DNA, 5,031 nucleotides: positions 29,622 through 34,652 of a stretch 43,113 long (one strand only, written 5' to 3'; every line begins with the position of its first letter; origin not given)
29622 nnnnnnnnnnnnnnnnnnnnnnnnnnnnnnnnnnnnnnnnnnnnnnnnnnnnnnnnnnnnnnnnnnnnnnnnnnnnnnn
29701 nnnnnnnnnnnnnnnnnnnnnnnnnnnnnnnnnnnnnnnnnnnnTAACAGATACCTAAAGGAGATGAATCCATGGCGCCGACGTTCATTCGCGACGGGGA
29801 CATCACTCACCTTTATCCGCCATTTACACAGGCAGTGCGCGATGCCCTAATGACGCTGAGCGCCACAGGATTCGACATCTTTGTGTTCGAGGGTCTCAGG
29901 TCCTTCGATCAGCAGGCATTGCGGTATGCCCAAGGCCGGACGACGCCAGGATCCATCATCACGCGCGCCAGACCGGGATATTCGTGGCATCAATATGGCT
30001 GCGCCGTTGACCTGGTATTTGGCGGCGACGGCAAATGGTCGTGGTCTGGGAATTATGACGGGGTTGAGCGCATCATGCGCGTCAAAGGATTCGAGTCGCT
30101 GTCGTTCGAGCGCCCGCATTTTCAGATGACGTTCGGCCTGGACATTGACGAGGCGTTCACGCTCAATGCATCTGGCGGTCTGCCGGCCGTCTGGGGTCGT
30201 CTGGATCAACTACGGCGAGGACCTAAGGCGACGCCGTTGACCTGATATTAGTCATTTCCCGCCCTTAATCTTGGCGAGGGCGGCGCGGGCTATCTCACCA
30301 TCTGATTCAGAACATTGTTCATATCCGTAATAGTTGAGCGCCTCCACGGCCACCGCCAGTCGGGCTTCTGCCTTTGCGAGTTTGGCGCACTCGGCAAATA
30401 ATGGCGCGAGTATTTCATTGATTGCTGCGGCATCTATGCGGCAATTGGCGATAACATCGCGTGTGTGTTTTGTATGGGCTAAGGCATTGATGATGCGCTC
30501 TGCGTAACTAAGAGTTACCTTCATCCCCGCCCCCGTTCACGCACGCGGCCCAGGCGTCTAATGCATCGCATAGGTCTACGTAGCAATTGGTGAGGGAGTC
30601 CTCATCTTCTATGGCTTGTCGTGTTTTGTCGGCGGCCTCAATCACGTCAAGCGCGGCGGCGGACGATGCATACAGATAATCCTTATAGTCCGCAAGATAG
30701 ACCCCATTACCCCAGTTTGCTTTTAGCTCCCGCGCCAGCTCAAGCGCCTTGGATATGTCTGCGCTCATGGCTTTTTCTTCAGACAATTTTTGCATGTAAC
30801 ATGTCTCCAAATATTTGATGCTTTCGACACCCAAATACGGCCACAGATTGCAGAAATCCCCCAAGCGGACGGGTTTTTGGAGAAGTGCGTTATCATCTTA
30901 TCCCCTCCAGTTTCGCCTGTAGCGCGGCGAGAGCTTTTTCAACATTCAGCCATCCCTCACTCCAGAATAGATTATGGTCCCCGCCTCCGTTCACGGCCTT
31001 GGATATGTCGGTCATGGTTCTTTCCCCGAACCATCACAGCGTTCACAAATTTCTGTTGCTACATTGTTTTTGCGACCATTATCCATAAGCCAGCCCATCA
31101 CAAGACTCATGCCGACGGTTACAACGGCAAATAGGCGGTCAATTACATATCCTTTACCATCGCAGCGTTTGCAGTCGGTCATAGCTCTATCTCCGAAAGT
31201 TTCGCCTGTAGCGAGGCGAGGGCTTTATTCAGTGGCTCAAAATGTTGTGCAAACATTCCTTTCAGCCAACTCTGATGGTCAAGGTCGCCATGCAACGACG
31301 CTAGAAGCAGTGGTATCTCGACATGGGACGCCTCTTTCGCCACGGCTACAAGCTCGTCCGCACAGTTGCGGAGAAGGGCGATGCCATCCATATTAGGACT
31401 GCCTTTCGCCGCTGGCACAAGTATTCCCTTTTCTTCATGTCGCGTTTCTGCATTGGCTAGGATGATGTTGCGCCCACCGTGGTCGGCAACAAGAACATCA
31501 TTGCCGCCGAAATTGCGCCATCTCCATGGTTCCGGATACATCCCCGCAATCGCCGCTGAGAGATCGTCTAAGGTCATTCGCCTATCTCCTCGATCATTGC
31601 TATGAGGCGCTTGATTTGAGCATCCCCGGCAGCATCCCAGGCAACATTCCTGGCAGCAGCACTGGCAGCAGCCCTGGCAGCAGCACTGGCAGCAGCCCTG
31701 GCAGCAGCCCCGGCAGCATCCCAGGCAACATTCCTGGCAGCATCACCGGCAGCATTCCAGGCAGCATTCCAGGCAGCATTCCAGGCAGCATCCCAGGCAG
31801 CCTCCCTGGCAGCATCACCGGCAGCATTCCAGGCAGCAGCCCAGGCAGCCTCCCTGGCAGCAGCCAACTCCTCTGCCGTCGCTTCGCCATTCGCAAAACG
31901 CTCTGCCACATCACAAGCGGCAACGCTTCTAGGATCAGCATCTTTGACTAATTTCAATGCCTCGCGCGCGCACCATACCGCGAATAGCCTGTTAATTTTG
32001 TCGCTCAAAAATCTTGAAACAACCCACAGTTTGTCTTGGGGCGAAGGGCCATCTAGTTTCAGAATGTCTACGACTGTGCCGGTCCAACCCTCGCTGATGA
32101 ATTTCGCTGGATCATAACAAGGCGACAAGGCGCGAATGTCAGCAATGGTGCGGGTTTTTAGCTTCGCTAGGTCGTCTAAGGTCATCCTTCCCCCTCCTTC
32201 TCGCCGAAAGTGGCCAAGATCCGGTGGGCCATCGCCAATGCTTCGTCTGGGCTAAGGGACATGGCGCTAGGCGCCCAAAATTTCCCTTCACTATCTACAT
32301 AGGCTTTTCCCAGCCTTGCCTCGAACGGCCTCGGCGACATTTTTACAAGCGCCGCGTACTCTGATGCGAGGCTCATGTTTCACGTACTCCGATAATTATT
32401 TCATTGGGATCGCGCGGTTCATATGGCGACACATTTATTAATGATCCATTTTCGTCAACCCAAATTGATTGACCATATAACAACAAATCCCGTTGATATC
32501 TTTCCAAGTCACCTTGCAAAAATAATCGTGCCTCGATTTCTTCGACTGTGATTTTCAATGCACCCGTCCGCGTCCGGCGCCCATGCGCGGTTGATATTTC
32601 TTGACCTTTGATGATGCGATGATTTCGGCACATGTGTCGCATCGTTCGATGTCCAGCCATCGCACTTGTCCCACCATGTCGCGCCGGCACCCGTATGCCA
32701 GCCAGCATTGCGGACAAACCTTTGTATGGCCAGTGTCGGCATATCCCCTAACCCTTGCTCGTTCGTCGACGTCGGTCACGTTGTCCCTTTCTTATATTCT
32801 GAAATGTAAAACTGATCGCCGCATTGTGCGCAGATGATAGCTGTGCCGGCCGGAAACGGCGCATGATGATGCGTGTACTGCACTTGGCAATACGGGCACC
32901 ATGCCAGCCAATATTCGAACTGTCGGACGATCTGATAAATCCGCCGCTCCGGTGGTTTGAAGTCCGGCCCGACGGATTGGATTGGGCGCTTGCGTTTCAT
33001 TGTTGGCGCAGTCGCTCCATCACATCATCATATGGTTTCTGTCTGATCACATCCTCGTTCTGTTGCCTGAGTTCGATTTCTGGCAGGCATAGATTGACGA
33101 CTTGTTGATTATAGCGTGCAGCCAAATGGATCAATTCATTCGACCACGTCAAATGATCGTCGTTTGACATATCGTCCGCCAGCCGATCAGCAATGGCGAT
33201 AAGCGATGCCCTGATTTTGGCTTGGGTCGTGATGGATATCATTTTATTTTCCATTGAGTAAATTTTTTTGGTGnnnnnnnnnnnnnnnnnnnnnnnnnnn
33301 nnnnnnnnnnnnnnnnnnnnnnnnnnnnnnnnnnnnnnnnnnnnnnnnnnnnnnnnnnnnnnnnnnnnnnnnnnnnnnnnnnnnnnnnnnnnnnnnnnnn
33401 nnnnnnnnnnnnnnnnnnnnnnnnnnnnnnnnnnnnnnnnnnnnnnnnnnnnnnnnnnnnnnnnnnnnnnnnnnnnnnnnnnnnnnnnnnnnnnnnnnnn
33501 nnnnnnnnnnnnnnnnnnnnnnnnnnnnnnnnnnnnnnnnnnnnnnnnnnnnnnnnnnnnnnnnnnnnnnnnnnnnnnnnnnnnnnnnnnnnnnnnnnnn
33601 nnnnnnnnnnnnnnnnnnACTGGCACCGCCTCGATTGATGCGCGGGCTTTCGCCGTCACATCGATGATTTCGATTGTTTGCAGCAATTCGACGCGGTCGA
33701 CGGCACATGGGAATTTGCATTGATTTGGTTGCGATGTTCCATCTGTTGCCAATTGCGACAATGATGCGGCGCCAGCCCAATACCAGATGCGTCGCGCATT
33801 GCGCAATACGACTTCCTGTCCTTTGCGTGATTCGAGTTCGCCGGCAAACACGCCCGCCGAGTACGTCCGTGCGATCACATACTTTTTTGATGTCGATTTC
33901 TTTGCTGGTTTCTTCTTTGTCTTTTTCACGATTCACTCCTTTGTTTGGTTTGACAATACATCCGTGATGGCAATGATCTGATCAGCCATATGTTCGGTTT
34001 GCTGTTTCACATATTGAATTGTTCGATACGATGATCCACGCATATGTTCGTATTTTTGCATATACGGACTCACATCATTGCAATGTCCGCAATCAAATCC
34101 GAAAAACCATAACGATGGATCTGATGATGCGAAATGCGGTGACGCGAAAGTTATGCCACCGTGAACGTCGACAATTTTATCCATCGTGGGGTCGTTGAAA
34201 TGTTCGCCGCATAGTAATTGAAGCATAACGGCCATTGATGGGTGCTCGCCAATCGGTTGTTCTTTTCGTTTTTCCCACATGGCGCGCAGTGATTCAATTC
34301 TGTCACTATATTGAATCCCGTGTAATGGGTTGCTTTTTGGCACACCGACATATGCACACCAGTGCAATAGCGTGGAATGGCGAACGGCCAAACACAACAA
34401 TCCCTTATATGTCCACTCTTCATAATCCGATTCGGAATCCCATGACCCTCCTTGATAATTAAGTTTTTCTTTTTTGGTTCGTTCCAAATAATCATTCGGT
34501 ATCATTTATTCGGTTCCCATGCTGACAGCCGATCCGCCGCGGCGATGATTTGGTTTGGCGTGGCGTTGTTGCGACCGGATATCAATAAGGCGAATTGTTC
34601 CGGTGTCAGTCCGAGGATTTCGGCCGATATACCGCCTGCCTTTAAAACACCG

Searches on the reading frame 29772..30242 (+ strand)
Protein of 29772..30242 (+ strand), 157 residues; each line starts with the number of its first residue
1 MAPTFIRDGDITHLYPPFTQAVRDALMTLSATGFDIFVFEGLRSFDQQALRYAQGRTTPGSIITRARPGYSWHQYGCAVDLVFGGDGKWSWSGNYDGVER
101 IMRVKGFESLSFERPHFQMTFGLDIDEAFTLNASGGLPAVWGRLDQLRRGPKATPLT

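Call 3: search_protein_families(library=pfam, proteins=[window:29772-30242:+], max_evalue=1)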
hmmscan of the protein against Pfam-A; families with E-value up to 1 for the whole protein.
window:29772-30242:+ (157 aa): 3 families
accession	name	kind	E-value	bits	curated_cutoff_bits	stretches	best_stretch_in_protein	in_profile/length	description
PF02557.22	VanY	-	2.1e-06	28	25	1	20-82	10-75/132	D-alanyl-D-alanine carboxypeptidase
PF13539.11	Peptidase_M15_4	-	0.0053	17.8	25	1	68-93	4-29/70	D-alanyl-D-alanine carboxypeptidase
PF08750.16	CNP1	-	0.19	12.1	25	1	19-69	47-96/135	CNP1-like family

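Call 4: search_protein_families(library=ncbifam, proteins=[window:29772-30242:+], max_evalue=1)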
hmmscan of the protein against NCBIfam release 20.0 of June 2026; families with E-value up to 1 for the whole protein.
window:29772-30242:+ (157 aa): 2 families
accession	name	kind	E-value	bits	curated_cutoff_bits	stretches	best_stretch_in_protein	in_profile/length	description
NF041194.1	LD_carboxy_LdcB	exception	0.00026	21.1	275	1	24-82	44-106/180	LD-carboxypeptidase LdcB/DacB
NF000380.1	vanXY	equivalog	0.083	12.4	250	1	33-82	50-102/179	D,D-carboxypeptidase/D,D-dipeptidase VanXY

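Call 5: search_protein_families(library=phrogs, proteins=[window:29772-30242:+], max_evalue=0.1)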
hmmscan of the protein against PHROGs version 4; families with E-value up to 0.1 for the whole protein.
window:29772-30242:+ (157 aa): 6 families
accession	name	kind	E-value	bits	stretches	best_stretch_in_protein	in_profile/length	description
phrog_6523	-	lysis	3.1e-20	74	1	24-134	27-144/255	endolysin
phrog_15351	-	lysis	4.7e-14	53.4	1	22-108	29-120/289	endolysin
phrog_2649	-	lysis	2.7e-12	48.1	1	23-128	22-136/261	endolysin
phrog_465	-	lysis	2.9e-10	40.9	1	28-103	67-137/292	endolysin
phrog_5115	-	moron, auxiliary metabolic gene and host takeover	1.9e-09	38.2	1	20-124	22-126/283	ferredoxin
phrog_13118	-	lysis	0.018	14.2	1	37-82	484-527/888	endolysin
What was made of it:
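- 29772..30245 (+): M15/VanY-type endolysin, 24 nt downstream with its own AAAGGAG ribosome-binding site. It is probably co-transcribed with the haem gene. PF02557 2e-6; phrog_6523 3e-20 (calls 3, 5).
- Checked: Downstream is a 157-aa VanY/M15 endolysin at 29772..30245 (PF02557 2e-6; phrog_6523 3e-20; calls 3 and 5).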

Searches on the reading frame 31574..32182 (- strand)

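Call 88: search_protein_families(library=phrogs, proteins=[window:31574-32182:-], max_evalue=0.001)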
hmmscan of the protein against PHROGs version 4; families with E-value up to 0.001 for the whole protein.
window:31574-32182:- (202 aa): 3 families
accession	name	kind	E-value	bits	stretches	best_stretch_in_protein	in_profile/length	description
phrog_18326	-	unknown function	1.1e-19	71.8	1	38-196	41-189/203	-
phrog_8332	-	unknown function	1.4e-06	29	1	87-150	154-217/248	-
phrog_21347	-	unknown function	0.00048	21.4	1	49-196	45-183/186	-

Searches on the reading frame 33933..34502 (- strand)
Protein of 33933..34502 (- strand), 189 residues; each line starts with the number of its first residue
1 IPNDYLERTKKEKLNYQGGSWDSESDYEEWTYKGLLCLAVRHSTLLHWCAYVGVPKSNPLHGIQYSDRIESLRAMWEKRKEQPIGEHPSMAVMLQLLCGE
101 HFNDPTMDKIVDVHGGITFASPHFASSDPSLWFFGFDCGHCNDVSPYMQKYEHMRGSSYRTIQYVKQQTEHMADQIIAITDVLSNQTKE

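Call 88: search_protein_families(library=phrogs, proteins=[window:33933-34502:-], max_evalue=0.001)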
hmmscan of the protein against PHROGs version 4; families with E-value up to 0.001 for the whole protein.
window:33933-34502:- (189 aa): 1 family
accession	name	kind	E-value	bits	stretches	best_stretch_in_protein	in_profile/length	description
phrog_2164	-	unknown function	2.3e-22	80.4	1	20-180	16-129/135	-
